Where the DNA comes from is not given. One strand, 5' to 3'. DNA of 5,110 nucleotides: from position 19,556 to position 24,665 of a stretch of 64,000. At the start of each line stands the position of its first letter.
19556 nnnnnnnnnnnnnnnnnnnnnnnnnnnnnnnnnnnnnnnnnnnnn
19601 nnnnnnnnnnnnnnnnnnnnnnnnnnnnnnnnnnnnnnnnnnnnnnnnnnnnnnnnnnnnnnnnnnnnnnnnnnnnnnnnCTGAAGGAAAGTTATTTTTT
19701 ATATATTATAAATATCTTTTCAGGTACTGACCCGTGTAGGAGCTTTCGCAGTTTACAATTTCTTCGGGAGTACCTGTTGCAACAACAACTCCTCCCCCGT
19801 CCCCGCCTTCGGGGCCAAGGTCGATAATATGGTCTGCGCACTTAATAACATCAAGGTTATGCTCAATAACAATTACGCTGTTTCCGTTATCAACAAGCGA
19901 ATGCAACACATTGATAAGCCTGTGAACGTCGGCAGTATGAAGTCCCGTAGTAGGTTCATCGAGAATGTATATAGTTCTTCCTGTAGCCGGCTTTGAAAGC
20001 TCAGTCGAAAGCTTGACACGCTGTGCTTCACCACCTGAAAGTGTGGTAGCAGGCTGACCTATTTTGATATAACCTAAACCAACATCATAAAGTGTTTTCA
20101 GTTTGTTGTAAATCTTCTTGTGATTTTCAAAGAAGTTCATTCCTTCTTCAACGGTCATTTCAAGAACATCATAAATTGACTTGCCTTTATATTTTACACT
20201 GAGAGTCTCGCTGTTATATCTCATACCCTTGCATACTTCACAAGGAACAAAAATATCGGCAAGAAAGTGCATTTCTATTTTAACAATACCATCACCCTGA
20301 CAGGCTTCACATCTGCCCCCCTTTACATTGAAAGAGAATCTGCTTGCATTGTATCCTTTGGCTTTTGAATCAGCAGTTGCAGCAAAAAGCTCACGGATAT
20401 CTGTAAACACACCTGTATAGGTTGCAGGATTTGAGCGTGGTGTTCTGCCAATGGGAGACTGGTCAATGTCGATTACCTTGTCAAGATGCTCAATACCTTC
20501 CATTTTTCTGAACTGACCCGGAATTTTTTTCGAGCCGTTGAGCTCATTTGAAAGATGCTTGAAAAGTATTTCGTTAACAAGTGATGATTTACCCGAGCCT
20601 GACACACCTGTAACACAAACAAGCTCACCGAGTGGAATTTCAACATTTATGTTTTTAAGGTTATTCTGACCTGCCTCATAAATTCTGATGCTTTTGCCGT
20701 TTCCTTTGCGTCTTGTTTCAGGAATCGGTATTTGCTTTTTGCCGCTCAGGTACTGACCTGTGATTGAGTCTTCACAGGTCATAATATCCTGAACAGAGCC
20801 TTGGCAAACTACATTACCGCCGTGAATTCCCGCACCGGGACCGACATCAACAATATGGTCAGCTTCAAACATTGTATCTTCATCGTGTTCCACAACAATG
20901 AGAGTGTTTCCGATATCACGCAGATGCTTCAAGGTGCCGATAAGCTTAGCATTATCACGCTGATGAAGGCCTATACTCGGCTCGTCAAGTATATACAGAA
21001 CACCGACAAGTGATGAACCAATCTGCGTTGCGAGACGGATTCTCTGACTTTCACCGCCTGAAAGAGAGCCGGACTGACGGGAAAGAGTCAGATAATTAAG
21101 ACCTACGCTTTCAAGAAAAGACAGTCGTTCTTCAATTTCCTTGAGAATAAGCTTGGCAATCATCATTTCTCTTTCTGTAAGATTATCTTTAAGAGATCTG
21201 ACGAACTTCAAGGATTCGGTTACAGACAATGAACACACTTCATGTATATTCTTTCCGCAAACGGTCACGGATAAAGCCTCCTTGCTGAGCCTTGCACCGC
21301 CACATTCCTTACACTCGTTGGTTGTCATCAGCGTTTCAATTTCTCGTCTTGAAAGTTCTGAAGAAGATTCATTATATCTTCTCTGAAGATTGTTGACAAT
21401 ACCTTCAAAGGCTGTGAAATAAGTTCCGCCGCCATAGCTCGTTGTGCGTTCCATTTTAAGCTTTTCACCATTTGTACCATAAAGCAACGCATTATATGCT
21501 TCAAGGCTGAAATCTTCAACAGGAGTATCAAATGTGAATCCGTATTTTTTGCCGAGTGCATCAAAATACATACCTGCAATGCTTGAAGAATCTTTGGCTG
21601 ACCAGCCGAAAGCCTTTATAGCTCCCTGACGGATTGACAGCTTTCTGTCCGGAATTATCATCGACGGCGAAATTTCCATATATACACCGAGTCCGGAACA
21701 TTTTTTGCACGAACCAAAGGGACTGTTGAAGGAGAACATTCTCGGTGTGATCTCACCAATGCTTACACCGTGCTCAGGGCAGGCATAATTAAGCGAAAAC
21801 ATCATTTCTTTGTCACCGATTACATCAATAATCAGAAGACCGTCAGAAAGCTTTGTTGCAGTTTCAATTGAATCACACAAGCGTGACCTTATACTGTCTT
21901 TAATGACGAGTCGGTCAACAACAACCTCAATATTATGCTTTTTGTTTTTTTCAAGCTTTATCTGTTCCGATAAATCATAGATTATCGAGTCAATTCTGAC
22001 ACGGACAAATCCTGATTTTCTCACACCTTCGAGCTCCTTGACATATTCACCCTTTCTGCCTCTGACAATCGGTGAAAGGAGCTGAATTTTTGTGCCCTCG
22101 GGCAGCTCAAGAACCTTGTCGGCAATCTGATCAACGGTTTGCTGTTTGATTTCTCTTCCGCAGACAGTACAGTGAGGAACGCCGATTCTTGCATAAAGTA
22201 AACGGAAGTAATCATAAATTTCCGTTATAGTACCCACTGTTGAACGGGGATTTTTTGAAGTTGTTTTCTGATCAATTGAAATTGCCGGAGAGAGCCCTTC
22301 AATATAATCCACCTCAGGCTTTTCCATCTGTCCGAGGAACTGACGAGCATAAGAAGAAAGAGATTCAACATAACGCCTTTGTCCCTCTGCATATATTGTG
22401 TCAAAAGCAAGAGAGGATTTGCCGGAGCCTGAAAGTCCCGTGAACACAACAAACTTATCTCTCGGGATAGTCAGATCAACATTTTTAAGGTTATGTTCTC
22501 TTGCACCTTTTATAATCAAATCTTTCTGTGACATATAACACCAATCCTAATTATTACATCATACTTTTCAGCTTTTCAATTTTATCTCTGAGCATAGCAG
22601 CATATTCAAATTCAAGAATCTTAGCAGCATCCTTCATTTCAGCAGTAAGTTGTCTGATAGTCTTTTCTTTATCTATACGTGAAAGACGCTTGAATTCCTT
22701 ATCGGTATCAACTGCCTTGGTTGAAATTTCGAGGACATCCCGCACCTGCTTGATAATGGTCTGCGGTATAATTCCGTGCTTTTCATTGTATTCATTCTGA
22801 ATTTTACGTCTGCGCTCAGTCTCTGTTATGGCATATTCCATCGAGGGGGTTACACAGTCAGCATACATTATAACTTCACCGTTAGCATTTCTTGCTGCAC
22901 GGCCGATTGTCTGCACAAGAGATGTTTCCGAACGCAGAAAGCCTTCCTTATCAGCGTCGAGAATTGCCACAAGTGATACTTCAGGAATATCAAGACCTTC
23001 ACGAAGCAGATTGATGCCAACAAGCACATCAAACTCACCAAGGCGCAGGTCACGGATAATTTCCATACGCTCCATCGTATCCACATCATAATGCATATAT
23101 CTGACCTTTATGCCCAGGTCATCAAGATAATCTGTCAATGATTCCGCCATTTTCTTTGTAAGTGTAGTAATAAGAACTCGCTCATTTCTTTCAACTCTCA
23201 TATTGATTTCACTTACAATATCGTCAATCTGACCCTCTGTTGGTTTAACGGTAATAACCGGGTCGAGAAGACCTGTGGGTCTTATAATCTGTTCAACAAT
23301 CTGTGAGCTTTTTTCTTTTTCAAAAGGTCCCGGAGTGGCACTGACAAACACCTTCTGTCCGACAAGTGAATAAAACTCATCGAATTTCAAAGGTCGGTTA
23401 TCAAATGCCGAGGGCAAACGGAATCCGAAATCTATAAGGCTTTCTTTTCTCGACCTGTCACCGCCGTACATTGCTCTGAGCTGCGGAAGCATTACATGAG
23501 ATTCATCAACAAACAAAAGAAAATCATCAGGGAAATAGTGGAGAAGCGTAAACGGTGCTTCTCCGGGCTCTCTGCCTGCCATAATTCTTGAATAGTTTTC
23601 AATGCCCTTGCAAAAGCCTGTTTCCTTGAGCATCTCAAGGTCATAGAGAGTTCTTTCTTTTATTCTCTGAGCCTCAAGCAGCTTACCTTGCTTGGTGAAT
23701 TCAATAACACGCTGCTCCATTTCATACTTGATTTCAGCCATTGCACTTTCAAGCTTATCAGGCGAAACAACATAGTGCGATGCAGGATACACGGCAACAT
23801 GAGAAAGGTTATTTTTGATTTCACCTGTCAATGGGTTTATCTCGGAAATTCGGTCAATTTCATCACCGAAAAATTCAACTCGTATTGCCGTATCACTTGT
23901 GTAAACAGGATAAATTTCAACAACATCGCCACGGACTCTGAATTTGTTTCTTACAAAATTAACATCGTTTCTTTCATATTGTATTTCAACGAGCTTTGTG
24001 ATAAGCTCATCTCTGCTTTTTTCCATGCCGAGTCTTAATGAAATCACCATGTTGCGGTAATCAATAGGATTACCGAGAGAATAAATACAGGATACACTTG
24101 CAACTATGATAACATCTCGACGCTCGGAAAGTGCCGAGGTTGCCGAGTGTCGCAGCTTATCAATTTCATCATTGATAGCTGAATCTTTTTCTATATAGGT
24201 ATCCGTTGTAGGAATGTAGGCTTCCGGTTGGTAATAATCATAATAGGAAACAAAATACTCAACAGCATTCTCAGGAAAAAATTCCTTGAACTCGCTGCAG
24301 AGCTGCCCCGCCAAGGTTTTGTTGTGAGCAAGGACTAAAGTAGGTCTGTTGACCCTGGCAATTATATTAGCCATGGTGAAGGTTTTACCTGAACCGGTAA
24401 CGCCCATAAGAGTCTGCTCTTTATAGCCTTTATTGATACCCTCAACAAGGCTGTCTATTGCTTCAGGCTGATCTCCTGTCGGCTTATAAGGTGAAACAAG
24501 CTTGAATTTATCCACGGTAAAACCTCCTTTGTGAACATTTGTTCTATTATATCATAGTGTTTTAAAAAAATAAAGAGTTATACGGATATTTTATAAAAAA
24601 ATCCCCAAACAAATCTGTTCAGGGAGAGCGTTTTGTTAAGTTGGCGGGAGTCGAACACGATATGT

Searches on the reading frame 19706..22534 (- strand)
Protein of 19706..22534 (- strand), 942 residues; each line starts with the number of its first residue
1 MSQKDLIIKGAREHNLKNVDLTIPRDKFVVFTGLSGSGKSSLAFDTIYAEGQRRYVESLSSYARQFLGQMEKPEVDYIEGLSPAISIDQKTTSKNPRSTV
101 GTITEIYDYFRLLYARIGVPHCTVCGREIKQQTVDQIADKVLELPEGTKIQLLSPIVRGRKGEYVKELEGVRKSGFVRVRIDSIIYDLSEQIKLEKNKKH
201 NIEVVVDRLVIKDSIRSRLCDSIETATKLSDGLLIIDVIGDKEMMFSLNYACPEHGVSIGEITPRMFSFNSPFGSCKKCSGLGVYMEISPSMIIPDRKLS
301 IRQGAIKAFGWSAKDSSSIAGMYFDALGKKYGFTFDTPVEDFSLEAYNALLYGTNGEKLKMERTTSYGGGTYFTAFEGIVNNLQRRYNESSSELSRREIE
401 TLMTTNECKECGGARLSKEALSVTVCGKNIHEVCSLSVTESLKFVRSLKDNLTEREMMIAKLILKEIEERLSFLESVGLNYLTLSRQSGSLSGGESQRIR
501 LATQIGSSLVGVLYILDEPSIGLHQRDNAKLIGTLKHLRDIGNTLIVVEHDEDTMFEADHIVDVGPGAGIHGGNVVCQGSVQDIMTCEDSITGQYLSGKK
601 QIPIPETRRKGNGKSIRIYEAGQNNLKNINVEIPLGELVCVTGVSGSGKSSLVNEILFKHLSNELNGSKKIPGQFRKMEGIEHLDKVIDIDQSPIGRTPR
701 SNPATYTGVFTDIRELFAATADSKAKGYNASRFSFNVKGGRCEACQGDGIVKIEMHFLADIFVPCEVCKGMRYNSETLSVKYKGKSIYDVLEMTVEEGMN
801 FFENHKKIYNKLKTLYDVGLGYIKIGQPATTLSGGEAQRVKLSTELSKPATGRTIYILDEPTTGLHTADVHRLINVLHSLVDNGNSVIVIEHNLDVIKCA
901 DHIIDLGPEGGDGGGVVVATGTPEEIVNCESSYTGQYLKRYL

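Call 9: search_protein_families(library=pfam, proteins=[window:19706-22534:-])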
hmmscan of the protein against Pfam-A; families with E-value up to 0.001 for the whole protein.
window:19706-22534:- (942 aa): 13 families
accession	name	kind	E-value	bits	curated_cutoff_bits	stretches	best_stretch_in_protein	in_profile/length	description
PF17760.6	UvrA_inter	-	3.3e-40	136.8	23.3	1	132-237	1-106/109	UvrA interaction domain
PF17755.6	UvrA_DNA-bind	-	1.2e-31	109.7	23.2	1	290-400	2-109/110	UvrA DNA-binding domain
PF00005.33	ABC_tran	-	1.6e-22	81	25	2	792-863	73-137/137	ABC transporter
PF02463.25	SMC_N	-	1.1e-12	48.3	40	0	811-905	135-210/220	RecF/RecN/SMC N terminal domain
PF20703.3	nSTAND1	-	4.1e-07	30.4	27.1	0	637-670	34-67/379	Novel STAND NTPase 1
PF13191.12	AAA_16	-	7.6e-07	30.2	32.6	0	636-663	24-50/167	AAA ATPase domain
PF13555.12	AAA_29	-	1.5e-06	28.3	27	0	632-653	18-39/61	P-loop containing region of AAA domain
PF03193.22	RsgA_GTPase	-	3.9e-06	27.3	30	0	623-658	94-128/174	RsgA GTPase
PF20720.3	nSTAND3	-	3.9e-05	23.8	27.2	0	638-691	19-64/155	Novel STAND NTPase 3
PF13175.12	AAA_15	-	0.00034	20.8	32.1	0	853-891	329-368/374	AAA ATPase domain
PF13481.12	AAA_25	-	0.00035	20.7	27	0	18-46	25-53/195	AAA domain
PF13304.12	AAA_21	-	0.00043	20.9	27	0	829-889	235-295/304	AAA domain, putative AbiEii toxin, Type IV TA system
PF13476.12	AAA_23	-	0.00054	21.1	27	0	636-665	18-47/201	AAA domain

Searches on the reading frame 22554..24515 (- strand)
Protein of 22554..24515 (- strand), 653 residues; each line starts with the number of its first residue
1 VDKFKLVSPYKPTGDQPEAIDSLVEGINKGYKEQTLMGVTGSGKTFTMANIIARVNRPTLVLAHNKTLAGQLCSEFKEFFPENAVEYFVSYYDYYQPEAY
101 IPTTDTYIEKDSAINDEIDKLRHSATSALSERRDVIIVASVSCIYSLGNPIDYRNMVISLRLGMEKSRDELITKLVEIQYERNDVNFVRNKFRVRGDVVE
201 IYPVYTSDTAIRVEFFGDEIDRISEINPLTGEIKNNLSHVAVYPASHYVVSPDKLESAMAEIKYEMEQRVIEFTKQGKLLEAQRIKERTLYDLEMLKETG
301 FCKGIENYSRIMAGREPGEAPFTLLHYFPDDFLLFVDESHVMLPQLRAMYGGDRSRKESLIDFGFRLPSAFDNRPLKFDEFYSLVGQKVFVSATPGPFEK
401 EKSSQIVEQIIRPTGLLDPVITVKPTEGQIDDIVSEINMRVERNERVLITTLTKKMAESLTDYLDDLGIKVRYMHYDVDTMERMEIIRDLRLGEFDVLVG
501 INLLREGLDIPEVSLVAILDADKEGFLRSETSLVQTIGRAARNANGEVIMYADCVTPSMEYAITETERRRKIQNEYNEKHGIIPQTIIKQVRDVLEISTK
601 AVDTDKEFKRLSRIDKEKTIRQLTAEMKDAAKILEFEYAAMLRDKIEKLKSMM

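Call 9: search_protein_families(library=pfam, proteins=[window:22554-24515:-])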
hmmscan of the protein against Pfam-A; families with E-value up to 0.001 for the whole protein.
window:22554-24515:- (653 aa): 6 families
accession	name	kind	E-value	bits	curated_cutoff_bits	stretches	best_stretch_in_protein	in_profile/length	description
PF17757.6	UvrB_inter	-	3.9e-34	117.1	22.9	1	158-248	1-91/91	UvrB interaction domain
PF12344.14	UvrB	-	7.3e-22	77.4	27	1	550-592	1-43/43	Ultra-violet resistance protein B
PF00271.37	Helicase_C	-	5.7e-21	75.3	23.5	1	433-543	6-109/110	Helicase conserved C-terminal domain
PF04851.21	ResIII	-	1.4e-13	51.6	22.5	1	11-137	3-130/164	Type III restriction enzyme, res subunit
PF00270.35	DEAD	-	3.8e-05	23.9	26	1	15-84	3-73/167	DEAD/DEAH box helicase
PF02151.25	UVR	-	4e-05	23.7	21.5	1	617-651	1-35/36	UvrB/uvrC motif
